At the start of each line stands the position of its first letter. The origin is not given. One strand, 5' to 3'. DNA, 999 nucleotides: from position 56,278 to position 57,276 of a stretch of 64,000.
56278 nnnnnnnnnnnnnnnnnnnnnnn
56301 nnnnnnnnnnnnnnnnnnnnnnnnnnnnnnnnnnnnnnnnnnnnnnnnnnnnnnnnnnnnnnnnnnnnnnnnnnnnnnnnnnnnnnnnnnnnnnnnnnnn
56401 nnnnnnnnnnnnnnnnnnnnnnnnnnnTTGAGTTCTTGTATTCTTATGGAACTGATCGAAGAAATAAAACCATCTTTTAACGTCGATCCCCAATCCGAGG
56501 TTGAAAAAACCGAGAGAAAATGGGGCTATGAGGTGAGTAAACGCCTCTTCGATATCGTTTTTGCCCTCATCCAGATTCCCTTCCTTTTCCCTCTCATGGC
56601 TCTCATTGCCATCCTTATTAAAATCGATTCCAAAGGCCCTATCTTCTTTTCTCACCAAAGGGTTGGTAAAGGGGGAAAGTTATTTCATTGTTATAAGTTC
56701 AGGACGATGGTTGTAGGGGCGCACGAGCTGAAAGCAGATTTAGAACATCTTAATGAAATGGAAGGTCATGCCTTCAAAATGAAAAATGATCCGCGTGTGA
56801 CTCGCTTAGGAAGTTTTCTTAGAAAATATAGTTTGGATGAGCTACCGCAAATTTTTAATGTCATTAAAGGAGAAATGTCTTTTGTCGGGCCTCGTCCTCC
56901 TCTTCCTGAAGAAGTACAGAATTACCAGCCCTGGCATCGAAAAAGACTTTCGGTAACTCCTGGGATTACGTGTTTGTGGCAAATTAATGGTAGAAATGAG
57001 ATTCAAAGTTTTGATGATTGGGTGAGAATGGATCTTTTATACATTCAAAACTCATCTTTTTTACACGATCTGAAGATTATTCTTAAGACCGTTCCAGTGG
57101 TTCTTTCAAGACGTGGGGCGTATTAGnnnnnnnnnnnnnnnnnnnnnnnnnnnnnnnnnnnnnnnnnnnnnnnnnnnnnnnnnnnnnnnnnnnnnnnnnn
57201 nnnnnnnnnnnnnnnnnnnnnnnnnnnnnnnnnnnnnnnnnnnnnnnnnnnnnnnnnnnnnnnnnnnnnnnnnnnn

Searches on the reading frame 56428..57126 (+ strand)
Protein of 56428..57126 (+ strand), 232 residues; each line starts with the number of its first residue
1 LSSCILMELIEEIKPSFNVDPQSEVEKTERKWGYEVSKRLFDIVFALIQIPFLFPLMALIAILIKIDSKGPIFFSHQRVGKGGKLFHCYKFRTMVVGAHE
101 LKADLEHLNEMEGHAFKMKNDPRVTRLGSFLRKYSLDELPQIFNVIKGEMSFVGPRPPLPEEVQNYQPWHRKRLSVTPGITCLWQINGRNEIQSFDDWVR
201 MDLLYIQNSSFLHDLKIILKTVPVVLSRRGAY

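Call 4: search_protein_families(library=pfam, proteins=[window:56428-57126:+], max_evalue=0.01)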
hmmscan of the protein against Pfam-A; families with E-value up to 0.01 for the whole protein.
window:56428-57126:+ (232 aa): 1 family
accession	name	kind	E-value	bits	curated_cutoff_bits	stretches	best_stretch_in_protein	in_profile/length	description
PF02397.22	Bac_transf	-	2.7e-70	236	27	1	38-226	1-178/179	Bacterial sugar transferase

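Call 5: search_protein_families(library=ncbifam, proteins=[window:56428-57126:+], max_evalue=0.01)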
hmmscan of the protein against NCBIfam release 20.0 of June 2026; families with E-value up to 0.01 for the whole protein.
window:56428-57126:+ (232 aa): 10 families
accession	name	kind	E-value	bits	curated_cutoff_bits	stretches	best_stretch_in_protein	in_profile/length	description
TIGR03025.1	EPS_sugtrans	subfamily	6.8e-92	309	295.55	1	25-232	245-445/445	exopolysaccharide biosynthesis polyprenyl glycosylphosphotransferase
NF041877.1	EPS_EpsZ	equivalog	2e-83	280.6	800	1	38-231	266-458/459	exopolysaccharide biosynthesis polyisoprenyl-phosphate hexose-1-phosphate transferase EpsZ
TIGR03022.1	WbaP_sugtrans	subfamily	1.3e-77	262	403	1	36-232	257-456/456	undecaprenyl-phosphate galactose phosphotransferase WbaP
TIGR03023.1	WcaJ_sugtrans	equivalog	7.7e-73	246.3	410.75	1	33-232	258-453/453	undecaprenyl-phosphate glucose phosphotransferase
NF052601.1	undeca_RfbP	equivalog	3e-67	226.4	330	1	23-232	30-244/244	undecaprenyl-phosphate galactose phosphotransferase family protein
TIGR03013.1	EpsB_2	subfamily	4e-52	177.8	393.35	1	35-231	252-442/443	TIGR03013 family XrtA/PEP-CTERM system glycosyltransferase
NF011751.0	PRK15204.1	equivalog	7.8e-51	173.1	907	1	35-232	277-476/476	undecaprenyl-phosphate galactose phosphotransferase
NF007518.0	PRK10124.1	equivalog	4.5e-38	131.2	684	1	36-224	272-456/464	undecaprenyl-phosphate glucose phosphotransferase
NF050817.1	PolSacchBiosHfsE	equivalog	5.2e-35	121.1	750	1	34-230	268-464/467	polysaccharide biosynthesis protein HfsE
NF045514.1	glycotran_HepC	equivalog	2.2e-30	105.6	140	1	14-157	93-211/220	heterocyst development glycosyltransferase HepC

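Call 11: find_encoding_contigs(protein=window:56428-57126:+, flank=10000, max_places=10)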
Protein window:56428-57126:+ (232 aa): no gene with exactly this product is on record in the collection.

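Call 33: find_related_loci(query=window:56428-57123:+, collection=genome_contigs, flank=6000)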
Query window:56428-57123:+ (232 aa) in genome_contigs; peptide patterns used: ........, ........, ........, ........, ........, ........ (x = any residue, [..] = any of these).
600 stretches matched a pattern (row limit reached: there are more); 535 encode a relative of the query (tblastn E <= 1e-3); the best 80 are kept; 80 distinct loci.
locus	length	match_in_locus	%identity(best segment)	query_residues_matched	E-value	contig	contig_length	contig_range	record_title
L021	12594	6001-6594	60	34-231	2e-76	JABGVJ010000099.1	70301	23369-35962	MAG: bacterium isolate SI034_bin25 k141_2400749, whole genome shotgun sequence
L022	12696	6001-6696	51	5-232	2e-74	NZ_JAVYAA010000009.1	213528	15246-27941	Paenibacillus suaedae strain chi10 contig9, whole genome shotgun sequence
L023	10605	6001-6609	54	30-232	3e-72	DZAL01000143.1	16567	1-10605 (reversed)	MAG TPA_asm: Thiomargarita sp. isolate SulCav_PC08_66_44_25 SulCav_PC08-66_2758_length_16567_cov_15.605923, whole genome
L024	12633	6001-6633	54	21-231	1e-71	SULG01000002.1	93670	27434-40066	MAG: Candidatus Jettenia ecosi isolate J2 contig00015, whole genome shotgun sequence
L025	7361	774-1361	58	36-231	1e-71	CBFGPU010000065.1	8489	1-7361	MAG TPA_asm: uncultured Haloferula sp. isolate SRR14536363_binner23_Refined_51 genome assembly, contig: ERZ27321112.4716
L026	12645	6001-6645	51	18-231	2e-70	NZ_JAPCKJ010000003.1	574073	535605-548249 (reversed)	Clostridium sp. LIBA-8841 3, whole genome shotgun sequence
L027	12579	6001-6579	55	38-231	1e-70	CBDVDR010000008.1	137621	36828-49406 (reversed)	MAG TPA_asm: uncultured bacterium isolate SRR21487745_metabat2_10 genome assembly, contig: ERZ25073593.10, whole genome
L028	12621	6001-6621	52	25-231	3e-70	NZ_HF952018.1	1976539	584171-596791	Thermobrachium celere DSM 8682, whole genome shotgun sequence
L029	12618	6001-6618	50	25-231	3e-70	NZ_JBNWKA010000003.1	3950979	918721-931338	Clostridium sp. B9 contig_1, whole genome shotgun sequence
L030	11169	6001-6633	54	21-232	2e-70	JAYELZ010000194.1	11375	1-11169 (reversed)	MAG: Chloroflexota bacterium isolate MAG094 MAG094_194, whole genome shotgun sequence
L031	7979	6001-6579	54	38-231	1e-69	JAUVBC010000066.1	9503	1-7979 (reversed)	MAG: Candidatus Zixiibacteriota bacterium isolate CSMAG_235 CSMAG_235_k127_538797_length_9503_cov_103.9950, whole genome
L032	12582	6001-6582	55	38-231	7e-70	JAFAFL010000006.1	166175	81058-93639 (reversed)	MAG: Proteobacteria bacterium isolate OH_SBlB_171 k127_1018801, whole genome shotgun sequence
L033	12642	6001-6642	53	17-230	2e-69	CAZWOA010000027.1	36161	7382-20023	MAG TPA_asm: uncultured Marinilabiliaceae bacterium isolate SRP294416_co3_423 genome assembly, contig: NODE_1318_length_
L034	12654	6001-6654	48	13-231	3e-69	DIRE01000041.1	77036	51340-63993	MAG TPA_asm: Clostridiaceae bacterium UBA5444 UBA5444_contig_3315, whole genome shotgun sequence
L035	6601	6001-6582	51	38-231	4e-69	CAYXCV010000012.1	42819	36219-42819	MAG TPA_asm: uncultured Kineothrix sp. isolate SRP294416_co2_425 genome assembly, contig: NODE_487_length_42819_cov_15.4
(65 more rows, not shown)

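Call 38: find_related_loci(query=window:56428-57123:+, collection=metagenome_contigs, flank=6000)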
Query window:56428-57123:+ (232 aa) in metagenome_contigs; peptide patterns used: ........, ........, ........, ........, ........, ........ (x = any residue, [..] = any of these).
600 stretches matched a pattern (row limit reached: there are more); 501 encode a relative of the query (tblastn E <= 1e-3); the best 80 are kept; 80 distinct loci.
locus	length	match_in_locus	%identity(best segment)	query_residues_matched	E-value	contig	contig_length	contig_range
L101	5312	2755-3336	57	38-232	1e-74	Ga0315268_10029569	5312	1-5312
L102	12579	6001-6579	58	38-231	5e-73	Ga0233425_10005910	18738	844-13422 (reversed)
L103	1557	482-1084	55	31-232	2e-75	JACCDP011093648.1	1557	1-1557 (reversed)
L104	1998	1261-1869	54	30-232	7e-74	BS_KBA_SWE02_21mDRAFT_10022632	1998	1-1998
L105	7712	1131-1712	57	37-231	3e-71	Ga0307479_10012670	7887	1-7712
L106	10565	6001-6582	57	37-231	3e-71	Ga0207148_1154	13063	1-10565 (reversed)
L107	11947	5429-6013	57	38-232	1e-70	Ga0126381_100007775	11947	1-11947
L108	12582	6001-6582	58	37-231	2e-70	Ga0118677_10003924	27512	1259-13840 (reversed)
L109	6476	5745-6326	56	38-231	3e-70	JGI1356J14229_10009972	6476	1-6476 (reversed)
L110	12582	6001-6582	54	37-231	1e-69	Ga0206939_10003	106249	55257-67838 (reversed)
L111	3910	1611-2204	53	34-232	8e-70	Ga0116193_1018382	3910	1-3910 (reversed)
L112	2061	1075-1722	52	16-232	1e-71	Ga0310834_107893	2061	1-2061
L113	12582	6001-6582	55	38-231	1e-69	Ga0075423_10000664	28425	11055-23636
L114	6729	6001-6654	48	13-231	2e-69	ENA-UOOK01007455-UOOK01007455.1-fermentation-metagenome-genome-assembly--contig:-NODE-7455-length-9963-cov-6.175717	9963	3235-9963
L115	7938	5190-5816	51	24-232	3e-69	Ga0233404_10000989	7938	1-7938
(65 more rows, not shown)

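Call 48: find_homologous_proteins(query=window:56446-57123:+, max_evalue=1e-40)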
Query window:56446-57123:+ (226 aa): 3754 proteins with E <= 1e-40 among 8000 candidates; the best 120 are listed.
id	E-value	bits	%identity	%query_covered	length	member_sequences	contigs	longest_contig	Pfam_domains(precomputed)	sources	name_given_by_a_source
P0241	2.7e-150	516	100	100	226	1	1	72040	PF02397.23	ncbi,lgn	-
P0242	7.7e-100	351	68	95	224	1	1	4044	PF02397.23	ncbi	-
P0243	1.8e-95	337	69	90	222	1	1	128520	PF02397.23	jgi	jgi:exopolysaccharide biosynthesis polyprenyl glycosylphosphotransferase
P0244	4.9e-91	322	62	100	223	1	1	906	PF02397.23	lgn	-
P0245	7.5e-91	322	63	100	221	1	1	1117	PF02397.23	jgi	jgi:exopolysaccharide biosynthesis polyprenyl glycosylphosphotransferase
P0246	1.8e-87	311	61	100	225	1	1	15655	PF02397.23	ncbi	-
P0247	8.9e-87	308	61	100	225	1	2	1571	PF02397.23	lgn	-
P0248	1.5e-85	304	58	100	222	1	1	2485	PF02397.23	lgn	-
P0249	5.1e-84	299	60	100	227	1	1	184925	PF02397.23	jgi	-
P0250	6.5e-83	296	64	88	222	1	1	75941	PF02397.23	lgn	-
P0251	4.6e-82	293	69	78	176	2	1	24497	PF02397.23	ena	-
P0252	1.6e-81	291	62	88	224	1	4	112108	PF02397.23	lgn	-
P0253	1.6e-81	291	62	89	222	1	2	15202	PF02397.23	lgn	-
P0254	1.4e-77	278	57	89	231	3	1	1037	PF02397.23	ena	-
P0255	8.1e-77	276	63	88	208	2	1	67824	PF02397.23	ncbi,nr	ncbi:MAG: sugar transferase [Candidatus Omnitrophica bacterium]|nr:sugar transferase [Candidatus Omn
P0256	3.5e-76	274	62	88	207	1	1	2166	PF02397.23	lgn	-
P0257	7.3e-76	273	59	88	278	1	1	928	PF02397.23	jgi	jgi:exopolysaccharide biosynthesis polyprenyl glycosylphosphotransferase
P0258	1.1e-75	272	59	89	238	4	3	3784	PF02397.23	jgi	jgi:exopolysaccharide biosynthesis polyprenyl glycosylphosphotransferase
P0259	1.4e-75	272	60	92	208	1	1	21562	PF02397.23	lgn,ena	-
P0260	1.8e-75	271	53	97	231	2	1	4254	PF02397.23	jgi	jgi:exopolysaccharide biosynthesis polyprenyl glycosylphosphotransferase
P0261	3.5e-75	270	58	89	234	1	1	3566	PF02397.23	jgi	-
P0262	7.0e-75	269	55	99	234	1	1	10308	PF02397.23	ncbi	-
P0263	8.5e-75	269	55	88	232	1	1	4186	PF02397.23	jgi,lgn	jgi:exopolysaccharide biosynthesis polyprenyl glycosylphosphotransferase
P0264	9.5e-75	269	58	88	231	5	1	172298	PF02397.23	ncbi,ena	-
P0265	1.0e-74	269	56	88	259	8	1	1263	PF02397.23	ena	-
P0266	1.3e-74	269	59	88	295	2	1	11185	PF02397.23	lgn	-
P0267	2.4e-74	268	55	97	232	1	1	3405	PF02397.23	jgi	jgi:exopolysaccharide biosynthesis polyprenyl glycosylphosphotransferase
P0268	3.2e-74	267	57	88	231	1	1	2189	PF02397.23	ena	-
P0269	3.5e-74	267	58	89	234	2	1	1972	PF02397.23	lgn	-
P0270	4.8e-74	267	57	88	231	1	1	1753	PF02397.23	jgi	jgi:exopolysaccharide biosynthesis polyprenyl glycosylphosphotransferase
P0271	5.8e-74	266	61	88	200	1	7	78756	PF02397.23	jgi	-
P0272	6.6e-74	266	61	88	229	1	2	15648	PF02397.23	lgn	-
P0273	9.7e-74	266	57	89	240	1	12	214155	PF02397.23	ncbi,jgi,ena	-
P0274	1.1e-73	265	60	89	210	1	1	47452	PF02397.23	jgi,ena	-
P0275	1.5e-73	265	63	88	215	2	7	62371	PF02397.23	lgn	-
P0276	2.9e-73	264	56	86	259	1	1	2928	PF02397.23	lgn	-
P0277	3.1e-73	264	60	88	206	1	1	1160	PF02397.23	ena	-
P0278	8.2e-73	263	60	88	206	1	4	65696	PF02397.23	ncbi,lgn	-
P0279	8.4e-73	263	55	88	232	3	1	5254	PF02397.23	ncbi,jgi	jgi:exopolysaccharide biosynthesis polyprenyl glycosylphosphotransferase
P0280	9.1e-73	263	57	89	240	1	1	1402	PF02397.23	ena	-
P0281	1.0e-72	262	54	99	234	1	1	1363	PF02397.23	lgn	-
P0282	1.6e-72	262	58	90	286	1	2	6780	PF02397.23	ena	-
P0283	2.0e-72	261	54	99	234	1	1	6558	PF02397.23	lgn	-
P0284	2.6e-72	261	58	88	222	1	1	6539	PF02397.23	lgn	-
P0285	3.5e-72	261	59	88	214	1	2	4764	PF02397.23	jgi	-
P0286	3.5e-72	261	56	92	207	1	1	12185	PF02397.23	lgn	-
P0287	7.9e-72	259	58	92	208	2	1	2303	PF02397.23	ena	-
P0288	9.1e-72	259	58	88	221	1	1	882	PF02397.23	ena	-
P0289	1.1e-71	259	55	91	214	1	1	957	PF02397.23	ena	-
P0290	1.3e-71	259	56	94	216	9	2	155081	PF02397.23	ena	-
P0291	1.4e-71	259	59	90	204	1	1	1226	PF02397.23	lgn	-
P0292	1.5e-71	259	56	92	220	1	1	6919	PF02397.23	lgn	-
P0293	2.1e-71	258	56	100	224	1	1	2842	PF02397.23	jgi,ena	-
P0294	2.1e-71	258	58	88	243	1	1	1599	PF02397.23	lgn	-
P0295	2.9e-71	258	59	88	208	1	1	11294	PF02397.23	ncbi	ncbi:MAG: sugar transferase [Candidatus Omnitrophota bacterium]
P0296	4.2e-71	257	60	88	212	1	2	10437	PF02397.23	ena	-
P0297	4.5e-71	257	57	87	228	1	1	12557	PF02397.23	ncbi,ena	-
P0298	5.3e-71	257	56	92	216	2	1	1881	PF02397.23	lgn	-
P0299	5.5e-71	257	52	100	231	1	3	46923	PF02397.23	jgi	-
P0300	5.7e-71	257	58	88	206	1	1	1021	PF02397.23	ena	-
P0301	5.8e-71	257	59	86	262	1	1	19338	PF02397.23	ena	-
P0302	5.9e-71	257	59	90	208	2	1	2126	PF02397.23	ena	-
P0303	6.5e-71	256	57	87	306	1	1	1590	PF02397.23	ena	-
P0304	6.8e-71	256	57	92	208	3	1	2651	PF02397.23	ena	-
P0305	8.2e-71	256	59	88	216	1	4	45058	PF02397.23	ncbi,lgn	-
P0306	8.3e-71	256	58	86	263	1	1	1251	PF02397.23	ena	-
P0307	8.8e-71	256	59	86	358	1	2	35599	PF02397.23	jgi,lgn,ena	-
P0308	9.7e-71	256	59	88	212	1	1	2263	PF02397.23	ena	-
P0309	1.1e-70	256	52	99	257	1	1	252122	PF02397.23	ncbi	-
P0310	1.4e-70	255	58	86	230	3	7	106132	PF02397.23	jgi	-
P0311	1.5e-70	255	58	88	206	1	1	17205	PF02397.23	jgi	-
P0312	1.5e-70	255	61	87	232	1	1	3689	PF02397.23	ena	-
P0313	1.7e-70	255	59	86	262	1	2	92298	PF02397.23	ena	-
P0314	1.7e-70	255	59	86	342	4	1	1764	PF13727.13,PF02397.23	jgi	jgi:exopolysaccharide biosynthesis polyprenyl glycosylphosphotransferase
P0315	1.7e-70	255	54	93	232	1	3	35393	PF02397.23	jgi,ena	-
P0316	1.9e-70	255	63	77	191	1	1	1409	PF02397.23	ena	-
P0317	1.9e-70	255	55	90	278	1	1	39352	PF02397.23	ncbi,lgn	-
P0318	2.1e-70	255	58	88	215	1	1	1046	PF02397.23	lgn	-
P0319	2.1e-70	255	53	99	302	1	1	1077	PF02397.23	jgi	jgi:exopolysaccharide biosynthesis polyprenyl glycosylphosphotransferase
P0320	2.8e-70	254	57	88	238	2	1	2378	PF02397.23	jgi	jgi:exopolysaccharide biosynthesis polyprenyl glycosylphosphotransferase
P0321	2.8e-70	254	55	92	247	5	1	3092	PF02397.23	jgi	jgi:lipopolysaccharide/colanic/teichoic acid biosynthesis glycosyltransferase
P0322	3.0e-70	254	55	87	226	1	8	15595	PF02397.23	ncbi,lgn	-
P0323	3.0e-70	254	57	90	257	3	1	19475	PF02397.23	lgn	-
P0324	3.3e-70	254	57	88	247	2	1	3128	PF02397.23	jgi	jgi:lipopolysaccharide/colanic/teichoic acid biosynthesis glycosyltransferase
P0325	3.4e-70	254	56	88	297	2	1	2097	PF02397.23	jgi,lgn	-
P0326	3.6e-70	254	56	87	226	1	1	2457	PF02397.23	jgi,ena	-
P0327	3.6e-70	254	56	88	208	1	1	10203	PF02397.23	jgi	-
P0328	4.1e-70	254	58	86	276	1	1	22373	PF02397.23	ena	-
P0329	4.4e-70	254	56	97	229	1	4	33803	PF02397.23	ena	-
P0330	4.4e-70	254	55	92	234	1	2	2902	PF02397.23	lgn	-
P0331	4.5e-70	254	56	93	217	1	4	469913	PF02397.23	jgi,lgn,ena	-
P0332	5.4e-70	253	57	86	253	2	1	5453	PF02397.23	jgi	jgi:exopolysaccharide biosynthesis polyprenyl glycosylphosphotransferase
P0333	5.5e-70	253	54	93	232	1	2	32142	PF02397.23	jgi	-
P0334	5.5e-70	253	53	94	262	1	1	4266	PF02397.23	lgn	-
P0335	6.8e-70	253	57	86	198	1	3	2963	PF02397.23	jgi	jgi:exopolysaccharide biosynthesis polyprenyl glycosylphosphotransferase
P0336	7.2e-70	253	58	77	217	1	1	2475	PF02397.23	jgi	jgi:lipopolysaccharide/colanic/teichoic acid biosynthesis glycosyltransferase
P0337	8.4e-70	253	53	94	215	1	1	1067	PF02397.23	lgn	-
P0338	8.7e-70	253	55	89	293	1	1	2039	PF02397.23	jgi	jgi:lipopolysaccharide/colanic/teichoic acid biosynthesis glycosyltransferase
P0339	1.0e-69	253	55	92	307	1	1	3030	PF02397.23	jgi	jgi:exopolysaccharide biosynthesis polyprenyl glycosylphosphotransferase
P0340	1.3e-69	252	57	86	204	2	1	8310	PF02397.23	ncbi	-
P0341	1.6e-69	252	56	100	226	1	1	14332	PF02397.23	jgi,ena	jgi:lipopolysaccharide/colanic/teichoic acid biosynthesis glycosyltransferase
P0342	1.7e-69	252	55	86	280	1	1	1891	PF02397.23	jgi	jgi:exopolysaccharide biosynthesis polyprenyl glycosylphosphotransferase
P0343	2.0e-69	252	58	88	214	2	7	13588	PF02397.23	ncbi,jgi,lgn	-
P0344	2.1e-69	252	57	86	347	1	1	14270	PF02397.23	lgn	-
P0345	2.2e-69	251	52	92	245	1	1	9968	PF02397.23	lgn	-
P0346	2.3e-69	251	57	87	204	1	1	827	PF02397.23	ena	-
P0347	2.4e-69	251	58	85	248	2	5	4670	PF02397.23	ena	-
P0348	2.5e-69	251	57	87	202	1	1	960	PF02397.23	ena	-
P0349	2.5e-69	251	58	86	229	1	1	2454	PF02397.23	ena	-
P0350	2.5e-69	251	58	87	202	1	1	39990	PF02397.23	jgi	jgi:lipopolysaccharide/colanic/teichoic acid biosynthesis glycosyltransferase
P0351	2.6e-69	251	58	88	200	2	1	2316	PF02397.23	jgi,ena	-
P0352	2.6e-69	251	58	81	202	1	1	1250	PF02397.23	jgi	jgi:lipopolysaccharide/colanic/teichoic acid biosynthesis glycosyltransferase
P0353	2.8e-69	251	54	89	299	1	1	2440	PF02397.23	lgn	-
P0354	3.3e-69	251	57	88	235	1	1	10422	PF02397.23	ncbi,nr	ncbi:MAG TPA: sugar transferase [Candidatus Saccharimonadales bacterium]|nr:sugar transferase [Candi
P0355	3.4e-69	251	58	86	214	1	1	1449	PF02397.23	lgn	-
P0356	3.7e-69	251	57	87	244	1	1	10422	PF02397.23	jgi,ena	-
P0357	3.8e-69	251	53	100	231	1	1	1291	PF02397.23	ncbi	-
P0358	4.2e-69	251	54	92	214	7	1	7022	PF02397.23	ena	-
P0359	4.4e-69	250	53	91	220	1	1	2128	PF02397.23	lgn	-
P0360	4.9e-69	250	58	81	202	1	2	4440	PF02397.23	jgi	jgi:lipopolysaccharide/colanic/teichoic acid biosynthesis glycosyltransferase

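Call 49: find_encoding_contigs(protein=P0241, flank=10000, max_places=5)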
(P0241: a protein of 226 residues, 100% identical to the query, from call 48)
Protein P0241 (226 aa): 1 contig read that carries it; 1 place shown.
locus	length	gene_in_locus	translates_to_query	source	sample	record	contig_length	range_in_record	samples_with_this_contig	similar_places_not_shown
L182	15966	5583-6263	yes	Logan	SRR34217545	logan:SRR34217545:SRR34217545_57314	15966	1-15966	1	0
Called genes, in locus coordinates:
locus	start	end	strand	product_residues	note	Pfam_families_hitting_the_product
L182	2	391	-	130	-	?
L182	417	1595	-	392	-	PF10531:SLBB, PF22461:SLBB_2, PF10531:SLBB (weak), PF22461:SLBB_2 (weak)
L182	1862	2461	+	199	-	-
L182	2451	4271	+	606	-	PF00932:LTD (weak)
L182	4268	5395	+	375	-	PF25281:MBL_MAP1B (faint), PF00753:Lactamase_B, PF12706:Lactamase_B_2 (weak)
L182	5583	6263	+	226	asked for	PF02397:Bac_transf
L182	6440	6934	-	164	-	PF12762:DDE_Tnp_IS1595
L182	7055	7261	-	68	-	-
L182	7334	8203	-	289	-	PF13384:HTH_23 (weak), PF13518:HTH_28, PF13551:HTH_29, PF13565:HTH_32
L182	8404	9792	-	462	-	PF00884:Sulfatase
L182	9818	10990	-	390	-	PF13439:Glyco_transf_4, PF00534:Glycos_transf_1, PF13692:Glyco_trans_1_4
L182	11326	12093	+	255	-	PF00483:NTP_transferase, PF12804:NTP_transf_3 (weak)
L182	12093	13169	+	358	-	PF01370:Epimerase, PF16363:GDP_Man_Dehyd, PF02719:Polysacc_synt_2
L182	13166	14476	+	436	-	PF01041:DegT_DnrJ_EryC1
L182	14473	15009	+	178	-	PF00908:dTDP_sugar_isom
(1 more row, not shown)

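Call 50: find_encoding_contigs(protein=P0243, flank=10000, max_places=3)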
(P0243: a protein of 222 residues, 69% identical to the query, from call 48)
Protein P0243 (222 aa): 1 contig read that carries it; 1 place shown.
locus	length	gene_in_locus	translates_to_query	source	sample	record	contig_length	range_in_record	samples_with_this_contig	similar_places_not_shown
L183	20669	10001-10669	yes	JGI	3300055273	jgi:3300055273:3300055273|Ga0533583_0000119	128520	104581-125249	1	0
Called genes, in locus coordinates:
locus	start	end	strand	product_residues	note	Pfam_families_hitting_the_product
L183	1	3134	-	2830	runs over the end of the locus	PF00501:AMP-binding, PF23024:AMP-dom_DIP2-like, PF00550:PP-binding, PF00109:ketoacyl-synt, PF02801:Ketoacyl-synt_C, PF16197:KAsynt_C_assoc, PF22336:RhiE-like_linker, PF22621:CurL-like_PKS_C, +11 more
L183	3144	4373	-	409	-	PF02706:Wzz, PF13807:GNVR (weak)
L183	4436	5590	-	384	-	PF10531:SLBB, PF22461:SLBB_2, PF10531:SLBB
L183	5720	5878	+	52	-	-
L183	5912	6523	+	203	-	-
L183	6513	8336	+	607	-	PF00932:LTD (weak)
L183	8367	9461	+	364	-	PF00753:Lactamase_B, PF23023:Anti-Pycsar_Apyc1, PF12706:Lactamase_B_2 (weak)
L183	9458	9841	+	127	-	PF05635:23S_rRNA_IVP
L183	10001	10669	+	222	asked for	PF02397:Bac_transf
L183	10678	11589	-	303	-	PF00535:Glycos_transf_2, PF10111:Glyco_tranf_2_2 (weak), PF13641:Glyco_tranf_2_3, PF13632:Glyco_trans_2_3 (weak)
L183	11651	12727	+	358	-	PF00106:adh_short (faint), PF01073:3Beta_HSD, PF01370:Epimerase, PF02719:Polysacc_synt_2, PF04321:RmlD_sub_bind, PF07993:NAD_binding_4 (weak), PF16363:GDP_Man_Dehyd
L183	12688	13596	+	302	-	PF00483:NTP_transferase, PF12804:NTP_transf_3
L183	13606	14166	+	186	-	PF00908:dTDP_sugar_isom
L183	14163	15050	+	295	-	PF01370:Epimerase, PF04321:RmlD_sub_bind, PF07993:NAD_binding_4, PF16363:GDP_Man_Dehyd, PF02719:Polysacc_synt_2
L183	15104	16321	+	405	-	PF02350:Epimerase_2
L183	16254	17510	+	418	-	PF03446:NAD_binding_2 (weak), PF03721:UDPG_MGDP_dh_N, PF00984:UDPG_MGDP_dh, PF03720:UDPG_MGDP_dh_C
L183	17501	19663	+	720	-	PF13602:ADH_zinc_N_2 (faint), PF00107:ADH_zinc_N, PF01408:GFO_IDH_MocA, PF22725:GFO_IDH_MocA_C3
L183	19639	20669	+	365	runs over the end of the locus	PF00534:Glycos_transf_1 (weak), PF13692:Glyco_trans_1_4 (weak)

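Call 52: list_cluster_members(proteins=[P0241, P0242, P0005, P0126])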
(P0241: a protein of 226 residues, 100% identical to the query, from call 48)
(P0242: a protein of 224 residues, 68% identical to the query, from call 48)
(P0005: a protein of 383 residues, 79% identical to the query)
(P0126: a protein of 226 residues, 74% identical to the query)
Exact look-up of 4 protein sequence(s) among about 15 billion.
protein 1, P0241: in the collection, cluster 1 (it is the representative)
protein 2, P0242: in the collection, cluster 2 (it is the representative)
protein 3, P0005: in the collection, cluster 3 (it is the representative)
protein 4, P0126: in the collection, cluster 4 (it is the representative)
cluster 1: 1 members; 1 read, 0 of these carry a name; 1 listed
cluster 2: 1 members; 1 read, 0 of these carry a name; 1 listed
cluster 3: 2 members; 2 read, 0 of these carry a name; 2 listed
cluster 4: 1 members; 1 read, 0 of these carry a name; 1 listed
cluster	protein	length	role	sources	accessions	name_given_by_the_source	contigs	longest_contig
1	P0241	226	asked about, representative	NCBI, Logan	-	-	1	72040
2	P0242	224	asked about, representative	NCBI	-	-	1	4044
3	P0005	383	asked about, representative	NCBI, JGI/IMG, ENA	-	-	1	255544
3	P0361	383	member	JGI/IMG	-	-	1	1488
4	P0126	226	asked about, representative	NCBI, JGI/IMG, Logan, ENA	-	-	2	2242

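Call 54: find_encoding_contigs(protein=P0242, flank=4000, max_places=3)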
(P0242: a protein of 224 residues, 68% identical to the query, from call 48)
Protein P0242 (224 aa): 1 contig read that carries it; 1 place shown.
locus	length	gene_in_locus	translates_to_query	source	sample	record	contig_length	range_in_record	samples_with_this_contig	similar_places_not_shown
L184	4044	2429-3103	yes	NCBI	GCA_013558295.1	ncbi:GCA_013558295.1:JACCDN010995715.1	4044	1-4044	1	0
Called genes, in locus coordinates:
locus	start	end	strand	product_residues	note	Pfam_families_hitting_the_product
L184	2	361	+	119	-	?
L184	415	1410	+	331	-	PF01370:Epimerase, PF16363:GDP_Man_Dehyd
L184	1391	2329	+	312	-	PF01370:Epimerase, PF04321:RmlD_sub_bind (weak), PF16363:GDP_Man_Dehyd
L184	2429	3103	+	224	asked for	PF02397:Bac_transf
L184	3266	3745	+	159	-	PF02357:NusG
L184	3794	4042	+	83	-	?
